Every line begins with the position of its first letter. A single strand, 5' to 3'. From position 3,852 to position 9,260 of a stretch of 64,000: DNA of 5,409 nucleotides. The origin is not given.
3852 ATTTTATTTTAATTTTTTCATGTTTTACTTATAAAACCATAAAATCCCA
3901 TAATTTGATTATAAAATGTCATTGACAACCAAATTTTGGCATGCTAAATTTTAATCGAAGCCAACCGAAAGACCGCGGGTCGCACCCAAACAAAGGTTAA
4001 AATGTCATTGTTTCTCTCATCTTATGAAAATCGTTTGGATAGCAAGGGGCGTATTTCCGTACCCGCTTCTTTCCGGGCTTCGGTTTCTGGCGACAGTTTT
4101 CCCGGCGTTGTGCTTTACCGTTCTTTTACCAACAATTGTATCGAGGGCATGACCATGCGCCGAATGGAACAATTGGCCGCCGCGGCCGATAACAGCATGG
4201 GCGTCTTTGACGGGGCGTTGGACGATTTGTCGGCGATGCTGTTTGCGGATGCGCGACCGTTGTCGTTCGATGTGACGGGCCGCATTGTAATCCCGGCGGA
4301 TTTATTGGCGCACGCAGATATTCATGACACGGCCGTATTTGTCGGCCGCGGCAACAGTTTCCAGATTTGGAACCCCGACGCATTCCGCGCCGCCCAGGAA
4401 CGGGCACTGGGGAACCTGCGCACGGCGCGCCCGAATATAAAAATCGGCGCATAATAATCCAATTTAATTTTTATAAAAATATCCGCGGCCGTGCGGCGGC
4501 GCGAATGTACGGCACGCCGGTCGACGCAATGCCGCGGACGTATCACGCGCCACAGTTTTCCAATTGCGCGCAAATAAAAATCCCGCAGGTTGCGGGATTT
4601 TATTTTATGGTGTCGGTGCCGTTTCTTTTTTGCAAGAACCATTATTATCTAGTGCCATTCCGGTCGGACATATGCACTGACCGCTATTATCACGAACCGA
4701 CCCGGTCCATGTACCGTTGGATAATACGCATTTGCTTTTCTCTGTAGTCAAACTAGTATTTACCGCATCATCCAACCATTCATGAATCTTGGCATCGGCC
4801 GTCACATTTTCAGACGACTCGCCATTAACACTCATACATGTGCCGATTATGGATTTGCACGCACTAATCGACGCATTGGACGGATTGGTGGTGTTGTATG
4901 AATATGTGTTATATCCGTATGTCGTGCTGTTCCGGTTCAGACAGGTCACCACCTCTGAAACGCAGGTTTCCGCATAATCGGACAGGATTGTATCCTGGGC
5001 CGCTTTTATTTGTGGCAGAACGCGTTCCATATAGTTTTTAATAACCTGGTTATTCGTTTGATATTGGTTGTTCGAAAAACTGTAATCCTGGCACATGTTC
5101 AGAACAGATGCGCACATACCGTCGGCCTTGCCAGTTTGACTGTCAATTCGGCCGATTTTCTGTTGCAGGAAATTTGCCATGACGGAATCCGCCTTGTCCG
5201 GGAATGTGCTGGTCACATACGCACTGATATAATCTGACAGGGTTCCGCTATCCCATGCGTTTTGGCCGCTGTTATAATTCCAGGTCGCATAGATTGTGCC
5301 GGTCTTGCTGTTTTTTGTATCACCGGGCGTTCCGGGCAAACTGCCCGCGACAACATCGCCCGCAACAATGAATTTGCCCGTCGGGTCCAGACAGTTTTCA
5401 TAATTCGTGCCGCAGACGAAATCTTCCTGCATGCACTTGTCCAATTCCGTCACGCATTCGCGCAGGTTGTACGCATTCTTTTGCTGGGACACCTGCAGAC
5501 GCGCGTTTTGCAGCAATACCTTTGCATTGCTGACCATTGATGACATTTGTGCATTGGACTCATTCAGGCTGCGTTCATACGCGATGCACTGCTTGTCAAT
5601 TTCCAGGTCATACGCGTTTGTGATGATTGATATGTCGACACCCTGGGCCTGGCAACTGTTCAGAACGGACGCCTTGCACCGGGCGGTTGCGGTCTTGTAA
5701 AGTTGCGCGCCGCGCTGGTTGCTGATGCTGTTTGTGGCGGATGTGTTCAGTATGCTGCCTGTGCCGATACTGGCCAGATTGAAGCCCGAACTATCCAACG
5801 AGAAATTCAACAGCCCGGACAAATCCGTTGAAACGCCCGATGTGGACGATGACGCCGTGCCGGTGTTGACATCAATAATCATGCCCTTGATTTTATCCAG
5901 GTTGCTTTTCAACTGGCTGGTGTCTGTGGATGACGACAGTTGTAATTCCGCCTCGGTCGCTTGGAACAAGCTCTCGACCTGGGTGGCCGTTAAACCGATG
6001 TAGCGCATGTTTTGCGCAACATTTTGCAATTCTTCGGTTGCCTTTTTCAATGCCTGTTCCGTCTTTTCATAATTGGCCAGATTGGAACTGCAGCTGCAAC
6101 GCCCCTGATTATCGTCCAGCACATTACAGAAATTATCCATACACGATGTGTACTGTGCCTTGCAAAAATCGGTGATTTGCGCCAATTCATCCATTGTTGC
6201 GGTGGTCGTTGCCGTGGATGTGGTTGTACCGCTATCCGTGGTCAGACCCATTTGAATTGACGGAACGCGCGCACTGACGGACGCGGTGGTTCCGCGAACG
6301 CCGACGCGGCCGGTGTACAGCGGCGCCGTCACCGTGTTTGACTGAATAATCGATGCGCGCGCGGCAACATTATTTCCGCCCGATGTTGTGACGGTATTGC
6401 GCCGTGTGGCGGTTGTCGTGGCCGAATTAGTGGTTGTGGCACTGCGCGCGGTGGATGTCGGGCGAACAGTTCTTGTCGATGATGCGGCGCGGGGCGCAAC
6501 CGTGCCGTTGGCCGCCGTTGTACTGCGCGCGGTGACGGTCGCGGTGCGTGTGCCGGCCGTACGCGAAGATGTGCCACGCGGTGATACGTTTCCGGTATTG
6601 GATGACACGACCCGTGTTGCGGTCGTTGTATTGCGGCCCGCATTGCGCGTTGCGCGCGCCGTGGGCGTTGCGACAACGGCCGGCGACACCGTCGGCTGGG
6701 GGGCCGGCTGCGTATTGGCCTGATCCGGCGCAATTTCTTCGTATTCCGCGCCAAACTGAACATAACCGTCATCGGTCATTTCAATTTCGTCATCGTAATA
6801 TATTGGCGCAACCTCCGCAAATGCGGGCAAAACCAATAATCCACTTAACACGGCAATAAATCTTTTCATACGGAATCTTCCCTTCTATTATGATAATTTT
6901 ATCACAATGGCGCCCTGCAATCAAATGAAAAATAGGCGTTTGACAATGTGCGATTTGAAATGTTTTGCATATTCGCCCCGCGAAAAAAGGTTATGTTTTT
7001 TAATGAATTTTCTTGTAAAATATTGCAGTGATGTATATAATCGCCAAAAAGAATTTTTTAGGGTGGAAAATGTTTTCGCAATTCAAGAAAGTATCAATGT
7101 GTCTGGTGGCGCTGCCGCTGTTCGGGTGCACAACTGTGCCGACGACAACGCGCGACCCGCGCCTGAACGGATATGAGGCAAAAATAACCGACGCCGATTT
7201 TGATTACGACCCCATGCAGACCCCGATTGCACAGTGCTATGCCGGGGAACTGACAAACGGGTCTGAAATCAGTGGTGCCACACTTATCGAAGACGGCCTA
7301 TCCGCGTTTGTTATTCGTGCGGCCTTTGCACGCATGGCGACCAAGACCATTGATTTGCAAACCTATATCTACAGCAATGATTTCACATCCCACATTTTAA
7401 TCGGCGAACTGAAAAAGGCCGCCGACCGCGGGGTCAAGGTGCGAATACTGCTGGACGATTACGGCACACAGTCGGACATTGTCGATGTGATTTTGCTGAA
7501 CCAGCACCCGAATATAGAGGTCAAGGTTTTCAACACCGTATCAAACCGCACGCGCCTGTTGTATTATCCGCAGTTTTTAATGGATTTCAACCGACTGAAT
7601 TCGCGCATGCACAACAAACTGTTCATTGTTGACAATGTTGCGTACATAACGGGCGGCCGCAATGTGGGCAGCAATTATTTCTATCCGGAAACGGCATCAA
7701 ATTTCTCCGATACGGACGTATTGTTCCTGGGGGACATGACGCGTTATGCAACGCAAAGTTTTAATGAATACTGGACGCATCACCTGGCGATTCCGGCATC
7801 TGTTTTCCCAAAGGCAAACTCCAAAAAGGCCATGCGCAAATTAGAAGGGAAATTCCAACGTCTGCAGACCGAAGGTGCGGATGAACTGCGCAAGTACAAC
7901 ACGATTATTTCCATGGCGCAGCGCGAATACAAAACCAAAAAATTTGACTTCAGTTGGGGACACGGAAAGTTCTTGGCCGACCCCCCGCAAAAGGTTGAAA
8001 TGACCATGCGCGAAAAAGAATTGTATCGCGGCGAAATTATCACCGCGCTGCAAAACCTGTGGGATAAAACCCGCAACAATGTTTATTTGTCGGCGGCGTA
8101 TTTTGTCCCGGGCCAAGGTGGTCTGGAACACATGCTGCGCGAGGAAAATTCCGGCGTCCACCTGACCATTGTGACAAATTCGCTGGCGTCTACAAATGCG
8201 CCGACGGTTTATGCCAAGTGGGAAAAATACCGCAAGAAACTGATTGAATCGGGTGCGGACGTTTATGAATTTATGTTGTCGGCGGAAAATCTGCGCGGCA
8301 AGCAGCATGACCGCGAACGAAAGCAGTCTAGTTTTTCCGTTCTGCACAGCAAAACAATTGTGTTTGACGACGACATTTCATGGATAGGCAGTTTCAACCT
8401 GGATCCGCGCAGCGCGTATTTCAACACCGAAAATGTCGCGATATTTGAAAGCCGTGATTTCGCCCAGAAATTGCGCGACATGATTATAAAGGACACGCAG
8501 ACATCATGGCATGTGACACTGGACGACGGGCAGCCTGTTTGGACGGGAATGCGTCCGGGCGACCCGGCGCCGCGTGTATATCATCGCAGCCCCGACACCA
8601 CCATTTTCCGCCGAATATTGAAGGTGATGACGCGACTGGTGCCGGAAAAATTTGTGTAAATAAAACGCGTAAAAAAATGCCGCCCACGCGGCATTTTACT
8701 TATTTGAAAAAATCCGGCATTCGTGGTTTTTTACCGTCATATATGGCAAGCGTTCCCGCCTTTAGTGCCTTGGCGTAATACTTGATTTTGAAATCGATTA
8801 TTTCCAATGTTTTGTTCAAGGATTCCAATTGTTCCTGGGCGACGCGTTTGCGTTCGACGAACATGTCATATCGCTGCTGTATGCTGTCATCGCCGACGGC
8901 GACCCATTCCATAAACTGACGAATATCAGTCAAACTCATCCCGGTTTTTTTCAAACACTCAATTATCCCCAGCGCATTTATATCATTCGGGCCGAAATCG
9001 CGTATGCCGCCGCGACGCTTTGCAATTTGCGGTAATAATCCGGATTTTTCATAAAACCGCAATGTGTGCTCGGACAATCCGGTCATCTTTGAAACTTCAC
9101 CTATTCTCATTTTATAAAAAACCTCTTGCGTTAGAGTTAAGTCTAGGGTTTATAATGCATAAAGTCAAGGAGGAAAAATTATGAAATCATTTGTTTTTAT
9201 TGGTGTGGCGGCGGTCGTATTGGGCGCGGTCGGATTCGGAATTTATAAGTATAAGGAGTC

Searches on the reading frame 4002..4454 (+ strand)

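Call 12: search_protein_families(library=pfam, proteins=[window:4002-4454:+], max_evalue=0.001)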
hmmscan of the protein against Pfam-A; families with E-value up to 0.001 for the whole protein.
window:4002-4454:+ (150 aa): 1 family
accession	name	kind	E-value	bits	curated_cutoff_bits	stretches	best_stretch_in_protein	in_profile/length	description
PF02381.23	MraZ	-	5.5e-18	65.1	23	2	80-134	1-55/72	MraZ protein, putative antitoxin-like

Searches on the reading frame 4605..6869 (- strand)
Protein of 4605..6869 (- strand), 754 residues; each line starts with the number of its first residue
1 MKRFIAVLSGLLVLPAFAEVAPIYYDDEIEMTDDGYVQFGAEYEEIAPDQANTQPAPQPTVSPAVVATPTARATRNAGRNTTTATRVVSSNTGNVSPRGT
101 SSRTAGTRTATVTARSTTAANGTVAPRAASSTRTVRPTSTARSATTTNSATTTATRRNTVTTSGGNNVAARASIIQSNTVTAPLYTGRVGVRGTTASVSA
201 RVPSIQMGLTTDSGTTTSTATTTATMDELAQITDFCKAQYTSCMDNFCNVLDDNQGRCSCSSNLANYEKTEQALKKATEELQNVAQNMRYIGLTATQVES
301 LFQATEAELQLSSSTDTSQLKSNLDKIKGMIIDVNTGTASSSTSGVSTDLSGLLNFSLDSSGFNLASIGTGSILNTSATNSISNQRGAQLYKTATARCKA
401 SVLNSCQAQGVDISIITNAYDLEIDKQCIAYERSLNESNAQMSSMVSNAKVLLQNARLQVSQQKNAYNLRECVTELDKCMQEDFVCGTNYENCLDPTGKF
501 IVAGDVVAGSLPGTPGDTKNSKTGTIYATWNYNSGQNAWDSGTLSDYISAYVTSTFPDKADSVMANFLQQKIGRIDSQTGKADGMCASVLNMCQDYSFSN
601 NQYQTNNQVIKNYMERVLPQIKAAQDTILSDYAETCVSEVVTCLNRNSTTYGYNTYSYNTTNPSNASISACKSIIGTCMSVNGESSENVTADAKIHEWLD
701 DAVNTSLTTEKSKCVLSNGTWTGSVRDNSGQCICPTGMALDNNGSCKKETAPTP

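Call 7: search_protein_families(library=pfam, proteins=[window:4605-6869:-], max_evalue=1)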
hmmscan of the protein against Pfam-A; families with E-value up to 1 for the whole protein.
window:4605-6869:- (754 aa): 3 families
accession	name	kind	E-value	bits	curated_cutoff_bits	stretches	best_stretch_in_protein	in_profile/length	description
PF13093.11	FTA4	-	0.025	14.8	24.8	1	261-334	122-196/199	Kinetochore complex Fta4 of Sim4 subunit, or CENP-50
PF25317.1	SAM_SMF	-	0.026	15.2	27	1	268-310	19-61/65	SMF/DprA SAM domain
PF09961.14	DUF2195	-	0.046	14.1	25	1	252-310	51-103/117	Uncharacterized protein conserved in bacteria (DUF2195)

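Call 8: search_protein_families(library=ncbifam, proteins=[window:4605-6869:-], max_evalue=1)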
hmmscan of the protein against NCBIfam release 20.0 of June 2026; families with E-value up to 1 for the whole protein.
window:4605-6869:- (754 aa): 1 family
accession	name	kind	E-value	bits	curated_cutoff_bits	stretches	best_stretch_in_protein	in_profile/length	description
NF043058.1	T4SS_LegC2C7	subfamily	0.71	8.8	350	1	265-333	206-274/348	LegC2/C7 family Dot/Icm T4SS effector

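Call 17: find_homologous_proteins(query=window:4605-6869:-)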
Query window:4605-6869:- (754 aa): 1210 proteins with E <= 0.001 among 8000 candidates; the best 120 are listed.
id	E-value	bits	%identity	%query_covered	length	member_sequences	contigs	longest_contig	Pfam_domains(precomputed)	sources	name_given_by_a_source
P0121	0.0e+0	1634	100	100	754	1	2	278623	-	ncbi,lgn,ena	-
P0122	0.0e+0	1353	83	100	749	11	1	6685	-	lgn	-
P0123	6.1e-233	793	54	99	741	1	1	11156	-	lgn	-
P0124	3.4e-230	784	54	98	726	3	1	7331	-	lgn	-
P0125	1.1e-229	783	54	97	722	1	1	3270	-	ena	-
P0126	1.8e-226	772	56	94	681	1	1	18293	-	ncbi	-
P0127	2.8e-224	765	56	94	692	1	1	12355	-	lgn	-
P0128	7.0e-222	757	54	98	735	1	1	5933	-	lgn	-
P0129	1.2e-221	756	55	94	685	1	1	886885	-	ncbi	-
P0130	3.0e-218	745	54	94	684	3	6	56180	-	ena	-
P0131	3.6e-216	738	55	98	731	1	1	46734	-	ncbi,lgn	-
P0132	5.3e-216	737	55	94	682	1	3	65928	-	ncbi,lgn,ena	-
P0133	2.4e-215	735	53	97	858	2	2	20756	-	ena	-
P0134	9.4e-215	733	52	99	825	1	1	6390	-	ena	-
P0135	1.0e-214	733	52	100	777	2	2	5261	-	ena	-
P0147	7.2e-208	710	50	98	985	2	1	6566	-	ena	-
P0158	1.4e-205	703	48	100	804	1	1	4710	-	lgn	-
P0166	2.4e-203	696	49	99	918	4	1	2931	-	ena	-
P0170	3.7e-203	695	51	97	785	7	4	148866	-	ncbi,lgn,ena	-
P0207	5.7e-200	684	50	99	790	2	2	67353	-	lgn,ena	-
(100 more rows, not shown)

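Call 59: search_solved_structures(query=A2, max_evalue=5)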
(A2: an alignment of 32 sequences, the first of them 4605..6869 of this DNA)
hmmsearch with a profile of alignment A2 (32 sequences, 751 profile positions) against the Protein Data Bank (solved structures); distinct sequences matched with E-value up to 5: 2.
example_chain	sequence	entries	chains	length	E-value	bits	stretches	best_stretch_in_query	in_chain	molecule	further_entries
6hiv_BB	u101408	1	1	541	1.9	9.9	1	27-164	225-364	mL68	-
2kwb_A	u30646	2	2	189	2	9.8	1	484-552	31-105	Translationally-controlled tumor protein homolog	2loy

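Call 90: find_related_loci(query=A2, collection=viral_contigs, flank=3000)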
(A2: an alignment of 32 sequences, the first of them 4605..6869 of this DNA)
Query A2 (754 aa) in viral_contigs; peptide patterns used: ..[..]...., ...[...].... (x = any residue, [..] = any of these).
94 stretches matched a pattern, but none encodes a relative of the query by tblastn (E <= 1e-3).

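Call 101: search_protein_families(library=pfam, proteins=[P0147, P0207, P0166, P0133, P0170, P0158], max_evalue=1)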
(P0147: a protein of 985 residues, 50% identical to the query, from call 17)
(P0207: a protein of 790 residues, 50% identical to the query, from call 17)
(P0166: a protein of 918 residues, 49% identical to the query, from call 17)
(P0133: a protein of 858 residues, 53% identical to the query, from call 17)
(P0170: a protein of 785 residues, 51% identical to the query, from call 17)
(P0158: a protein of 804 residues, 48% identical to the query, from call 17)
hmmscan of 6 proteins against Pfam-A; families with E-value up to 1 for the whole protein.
P0147 (985 aa): 0 families

P0207 (790 aa): 2 families
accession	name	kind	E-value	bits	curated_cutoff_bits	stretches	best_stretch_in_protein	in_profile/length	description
PF13093.11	FTA4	-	0.0011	19.3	24.8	1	236-317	115-197/199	Kinetochore complex Fta4 of Sim4 subunit, or CENP-50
PF06199.17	Phage_tail_2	-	0.31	11.6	23.8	1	276-330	14-69/132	Phage tail tube protein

P0166 (918 aa): 0 families

P0133 (858 aa): 2 families
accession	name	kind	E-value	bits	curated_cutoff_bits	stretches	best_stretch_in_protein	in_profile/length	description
PF07216.17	LcrG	-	0.013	15.8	24.1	1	247-293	9-54/91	LcrG protein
PF13093.11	FTA4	-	0.098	12.9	24.8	1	239-315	120-197/199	Kinetochore complex Fta4 of Sim4 subunit, or CENP-50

P0170 (785 aa): 1 family
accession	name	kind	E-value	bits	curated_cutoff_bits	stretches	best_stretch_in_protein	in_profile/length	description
PF13093.11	FTA4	-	0.0018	18.6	24.8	1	246-323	118-196/199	Kinetochore complex Fta4 of Sim4 subunit, or CENP-50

P0158 (804 aa): 2 families
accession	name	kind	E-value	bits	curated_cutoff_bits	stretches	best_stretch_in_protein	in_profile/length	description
PF13093.11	FTA4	-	0.014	15.7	24.8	1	247-328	111-193/199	Kinetochore complex Fta4 of Sim4 subunit, or CENP-50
PF23504.1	YodE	-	0.42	10.7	27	1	488-512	22-46/48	YodE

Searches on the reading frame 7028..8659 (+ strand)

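Call 12: search_protein_families(library=pfam, proteins=[window:7028-8659:+], max_evalue=0.001)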
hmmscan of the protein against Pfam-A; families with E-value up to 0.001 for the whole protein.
window:7028-8659:+ (543 aa): 2 families
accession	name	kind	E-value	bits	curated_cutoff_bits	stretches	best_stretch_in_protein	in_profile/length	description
PF13091.12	PLDc_2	-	1.4e-33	116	27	2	346-485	6-127/132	PLD-like domain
PF00614.28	PLDc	-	2.7e-09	37.1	21.9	1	438-462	4-28/28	Phospholipase D Active site motif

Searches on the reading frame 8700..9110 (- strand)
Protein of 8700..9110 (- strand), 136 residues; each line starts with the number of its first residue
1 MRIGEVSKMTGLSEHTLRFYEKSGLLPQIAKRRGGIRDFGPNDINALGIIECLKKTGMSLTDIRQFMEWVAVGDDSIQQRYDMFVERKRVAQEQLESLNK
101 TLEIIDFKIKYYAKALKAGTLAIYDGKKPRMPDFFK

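Call 12: search_protein_families(library=pfam, proteins=[window:8700-9110:-], max_evalue=0.001)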
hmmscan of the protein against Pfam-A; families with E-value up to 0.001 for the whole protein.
window:8700-9110:- (136 aa): 3 families
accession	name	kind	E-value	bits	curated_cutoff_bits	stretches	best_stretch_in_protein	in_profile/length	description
PF13411.12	MerR_1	-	1.5e-19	70.3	21.6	1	1-68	1-67/69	MerR HTH family regulatory protein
PF00376.29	MerR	-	6.4e-14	51.9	28.2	1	2-39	1-38/38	MerR family regulatory protein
PF09278.17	MerR-DNA-bind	-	0.00046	21.2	25.4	1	47-101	4-58/65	MerR, DNA binding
